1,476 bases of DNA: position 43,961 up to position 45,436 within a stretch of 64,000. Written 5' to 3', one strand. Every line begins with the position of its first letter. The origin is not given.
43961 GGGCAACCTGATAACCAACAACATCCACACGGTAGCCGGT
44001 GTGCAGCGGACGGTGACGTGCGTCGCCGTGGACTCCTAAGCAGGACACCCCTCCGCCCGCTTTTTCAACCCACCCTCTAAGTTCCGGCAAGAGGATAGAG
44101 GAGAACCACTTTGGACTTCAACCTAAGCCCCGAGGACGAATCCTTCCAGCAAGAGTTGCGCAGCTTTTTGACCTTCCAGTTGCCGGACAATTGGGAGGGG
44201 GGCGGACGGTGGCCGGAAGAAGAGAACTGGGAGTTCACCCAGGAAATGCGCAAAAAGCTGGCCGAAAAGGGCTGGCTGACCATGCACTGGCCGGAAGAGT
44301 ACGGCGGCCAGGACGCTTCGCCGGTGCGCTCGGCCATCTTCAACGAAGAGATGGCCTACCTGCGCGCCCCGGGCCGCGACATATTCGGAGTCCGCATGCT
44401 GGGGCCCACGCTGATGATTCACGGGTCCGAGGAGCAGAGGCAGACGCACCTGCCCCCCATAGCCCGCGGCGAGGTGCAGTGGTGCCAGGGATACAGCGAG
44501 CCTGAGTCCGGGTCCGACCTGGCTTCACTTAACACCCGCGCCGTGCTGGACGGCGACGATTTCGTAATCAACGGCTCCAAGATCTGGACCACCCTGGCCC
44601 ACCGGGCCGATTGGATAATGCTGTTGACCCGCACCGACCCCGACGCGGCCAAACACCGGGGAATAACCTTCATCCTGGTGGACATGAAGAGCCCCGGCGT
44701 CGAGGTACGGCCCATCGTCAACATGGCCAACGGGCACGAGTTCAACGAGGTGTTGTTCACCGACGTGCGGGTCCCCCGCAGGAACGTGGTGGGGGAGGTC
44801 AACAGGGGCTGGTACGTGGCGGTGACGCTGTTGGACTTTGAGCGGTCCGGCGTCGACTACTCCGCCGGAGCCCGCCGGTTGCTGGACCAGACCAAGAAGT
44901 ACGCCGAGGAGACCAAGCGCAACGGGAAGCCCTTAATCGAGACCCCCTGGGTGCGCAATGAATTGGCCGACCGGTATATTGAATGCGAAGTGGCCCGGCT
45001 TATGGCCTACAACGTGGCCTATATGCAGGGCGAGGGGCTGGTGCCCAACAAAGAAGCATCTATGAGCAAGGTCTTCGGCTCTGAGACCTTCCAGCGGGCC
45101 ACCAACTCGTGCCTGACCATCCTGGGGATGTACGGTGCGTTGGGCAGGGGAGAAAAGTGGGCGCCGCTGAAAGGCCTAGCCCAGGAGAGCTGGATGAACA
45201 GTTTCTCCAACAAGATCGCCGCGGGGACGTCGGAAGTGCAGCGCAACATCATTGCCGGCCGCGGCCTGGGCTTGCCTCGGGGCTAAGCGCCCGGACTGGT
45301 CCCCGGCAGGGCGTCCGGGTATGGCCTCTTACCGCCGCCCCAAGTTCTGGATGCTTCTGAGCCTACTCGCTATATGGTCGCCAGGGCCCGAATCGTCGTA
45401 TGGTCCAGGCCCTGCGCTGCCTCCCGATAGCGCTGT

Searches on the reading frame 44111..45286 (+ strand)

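Call 71: search_protein_families(library=pfam, proteins=[window:44111-45286:+], max_evalue=0.00001)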
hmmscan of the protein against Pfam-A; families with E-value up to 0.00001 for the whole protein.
window:44111-45286:+ (391 aa): 3 families
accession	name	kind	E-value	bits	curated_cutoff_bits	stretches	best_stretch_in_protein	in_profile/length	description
PF00441.29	Acyl-CoA_dh_1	-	2.5e-33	115.8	22.4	1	231-384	1-148/150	Acyl-CoA dehydrogenase, C-terminal domain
PF02770.24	Acyl-CoA_dh_M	-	5.5e-22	78.2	33.3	1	125-219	1-97/97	Acyl-CoA dehydrogenase, middle domain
PF02771.21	Acyl-CoA_dh_N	-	3.2e-21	76.2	22.9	1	6-121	1-113/113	Acyl-CoA dehydrogenase, N-terminal domain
